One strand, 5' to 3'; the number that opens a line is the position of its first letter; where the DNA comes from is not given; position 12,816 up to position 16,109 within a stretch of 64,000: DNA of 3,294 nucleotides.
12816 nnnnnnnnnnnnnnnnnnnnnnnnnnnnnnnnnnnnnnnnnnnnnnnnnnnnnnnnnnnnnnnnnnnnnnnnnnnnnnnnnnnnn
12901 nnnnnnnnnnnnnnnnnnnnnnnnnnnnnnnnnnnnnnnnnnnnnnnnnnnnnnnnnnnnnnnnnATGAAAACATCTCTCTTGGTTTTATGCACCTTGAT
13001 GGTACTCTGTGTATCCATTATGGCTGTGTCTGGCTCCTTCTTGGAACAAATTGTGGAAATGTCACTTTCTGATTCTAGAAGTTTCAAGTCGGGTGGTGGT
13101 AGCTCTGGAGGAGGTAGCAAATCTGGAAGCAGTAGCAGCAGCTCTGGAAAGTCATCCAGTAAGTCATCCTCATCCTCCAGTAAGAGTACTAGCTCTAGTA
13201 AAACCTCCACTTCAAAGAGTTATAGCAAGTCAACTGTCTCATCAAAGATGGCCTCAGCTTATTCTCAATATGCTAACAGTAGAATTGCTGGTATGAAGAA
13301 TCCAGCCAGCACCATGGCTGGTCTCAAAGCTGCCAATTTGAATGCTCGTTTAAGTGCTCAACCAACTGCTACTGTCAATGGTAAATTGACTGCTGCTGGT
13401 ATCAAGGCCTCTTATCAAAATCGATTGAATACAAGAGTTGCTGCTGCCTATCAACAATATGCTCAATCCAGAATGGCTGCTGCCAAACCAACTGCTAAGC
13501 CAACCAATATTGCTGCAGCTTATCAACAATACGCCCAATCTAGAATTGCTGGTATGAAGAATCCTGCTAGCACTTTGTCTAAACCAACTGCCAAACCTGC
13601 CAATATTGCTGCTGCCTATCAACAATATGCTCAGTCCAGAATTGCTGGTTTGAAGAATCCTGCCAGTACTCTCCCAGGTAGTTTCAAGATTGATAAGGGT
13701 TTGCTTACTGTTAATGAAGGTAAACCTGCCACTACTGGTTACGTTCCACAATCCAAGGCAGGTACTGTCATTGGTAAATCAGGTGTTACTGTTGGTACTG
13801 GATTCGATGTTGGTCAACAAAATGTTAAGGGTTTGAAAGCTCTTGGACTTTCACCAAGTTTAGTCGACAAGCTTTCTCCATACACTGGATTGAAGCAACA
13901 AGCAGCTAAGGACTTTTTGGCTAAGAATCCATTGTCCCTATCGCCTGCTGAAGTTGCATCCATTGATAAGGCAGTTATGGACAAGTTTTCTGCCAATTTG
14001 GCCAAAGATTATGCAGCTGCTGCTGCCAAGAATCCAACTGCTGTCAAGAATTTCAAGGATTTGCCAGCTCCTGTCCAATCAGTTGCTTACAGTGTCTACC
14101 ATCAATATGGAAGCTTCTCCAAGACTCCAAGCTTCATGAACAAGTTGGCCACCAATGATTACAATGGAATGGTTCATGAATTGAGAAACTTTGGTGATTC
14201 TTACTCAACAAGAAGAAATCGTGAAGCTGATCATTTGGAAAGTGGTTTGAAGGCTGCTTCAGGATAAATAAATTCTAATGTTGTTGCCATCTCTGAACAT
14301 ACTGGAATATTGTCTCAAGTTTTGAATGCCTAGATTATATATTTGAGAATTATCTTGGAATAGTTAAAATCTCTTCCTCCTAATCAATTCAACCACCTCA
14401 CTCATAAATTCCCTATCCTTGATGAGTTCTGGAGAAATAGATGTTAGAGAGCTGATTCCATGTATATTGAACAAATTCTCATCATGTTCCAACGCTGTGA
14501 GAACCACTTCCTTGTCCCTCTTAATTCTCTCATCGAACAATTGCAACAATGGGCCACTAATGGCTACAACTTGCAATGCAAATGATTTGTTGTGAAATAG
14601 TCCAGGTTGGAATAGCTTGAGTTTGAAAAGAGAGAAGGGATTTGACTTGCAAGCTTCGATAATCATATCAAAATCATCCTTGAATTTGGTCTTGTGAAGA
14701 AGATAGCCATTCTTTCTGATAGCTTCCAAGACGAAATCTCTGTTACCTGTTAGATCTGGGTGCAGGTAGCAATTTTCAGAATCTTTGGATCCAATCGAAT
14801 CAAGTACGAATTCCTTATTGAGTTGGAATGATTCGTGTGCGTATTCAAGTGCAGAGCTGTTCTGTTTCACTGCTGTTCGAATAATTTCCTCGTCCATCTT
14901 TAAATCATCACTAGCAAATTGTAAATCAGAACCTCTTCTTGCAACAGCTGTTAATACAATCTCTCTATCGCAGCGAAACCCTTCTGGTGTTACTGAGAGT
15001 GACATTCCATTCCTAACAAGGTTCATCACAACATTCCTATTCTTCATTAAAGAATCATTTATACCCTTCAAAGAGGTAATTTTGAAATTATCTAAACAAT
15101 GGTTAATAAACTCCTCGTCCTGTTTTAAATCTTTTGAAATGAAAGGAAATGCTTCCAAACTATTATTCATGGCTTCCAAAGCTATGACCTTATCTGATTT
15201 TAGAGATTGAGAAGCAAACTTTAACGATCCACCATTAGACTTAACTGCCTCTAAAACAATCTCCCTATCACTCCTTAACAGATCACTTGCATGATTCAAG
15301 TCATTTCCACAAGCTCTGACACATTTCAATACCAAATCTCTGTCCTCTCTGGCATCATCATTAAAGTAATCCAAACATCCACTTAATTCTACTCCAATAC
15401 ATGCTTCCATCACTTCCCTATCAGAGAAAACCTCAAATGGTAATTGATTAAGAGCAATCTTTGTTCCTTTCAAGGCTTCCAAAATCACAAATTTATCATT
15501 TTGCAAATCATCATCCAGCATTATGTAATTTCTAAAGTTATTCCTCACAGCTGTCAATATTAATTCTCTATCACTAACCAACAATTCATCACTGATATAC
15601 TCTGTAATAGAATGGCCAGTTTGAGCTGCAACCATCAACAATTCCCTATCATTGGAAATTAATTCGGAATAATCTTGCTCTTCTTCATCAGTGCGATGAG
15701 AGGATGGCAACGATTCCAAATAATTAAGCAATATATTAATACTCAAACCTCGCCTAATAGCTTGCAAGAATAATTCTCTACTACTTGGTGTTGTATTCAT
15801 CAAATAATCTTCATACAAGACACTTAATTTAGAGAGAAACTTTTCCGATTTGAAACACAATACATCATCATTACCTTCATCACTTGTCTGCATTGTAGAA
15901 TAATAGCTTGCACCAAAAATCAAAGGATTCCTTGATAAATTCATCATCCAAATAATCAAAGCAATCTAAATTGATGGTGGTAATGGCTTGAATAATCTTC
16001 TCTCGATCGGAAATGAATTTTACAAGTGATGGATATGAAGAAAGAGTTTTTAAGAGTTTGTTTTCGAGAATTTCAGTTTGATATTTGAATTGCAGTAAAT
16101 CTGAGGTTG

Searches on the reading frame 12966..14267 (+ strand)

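Call 17: search_protein_families(library=pfam, proteins=[window:12966-14267:+], max_evalue=0.001)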
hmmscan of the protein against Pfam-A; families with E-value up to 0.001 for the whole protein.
window:12966-14267:+ (433 aa): 1 family
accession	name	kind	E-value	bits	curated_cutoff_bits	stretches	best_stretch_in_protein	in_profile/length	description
PF16754.10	Pesticin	-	7.2e-69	231.1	25.8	1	241-400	1-156/156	Bacterial toxin homologue of phage lysozyme, C-term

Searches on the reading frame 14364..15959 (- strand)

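Call 17: search_protein_families(library=pfam, proteins=[window:14364-15959:-], max_evalue=0.001)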
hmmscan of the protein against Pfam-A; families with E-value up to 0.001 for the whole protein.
window:14364-15959:- (531 aa): 1 family
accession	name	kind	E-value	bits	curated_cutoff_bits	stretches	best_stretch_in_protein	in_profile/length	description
PF13475.11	DUF4116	-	2.2e-84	277.2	24.9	8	331-379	1-49/49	Domain of unknown function (DUF4116)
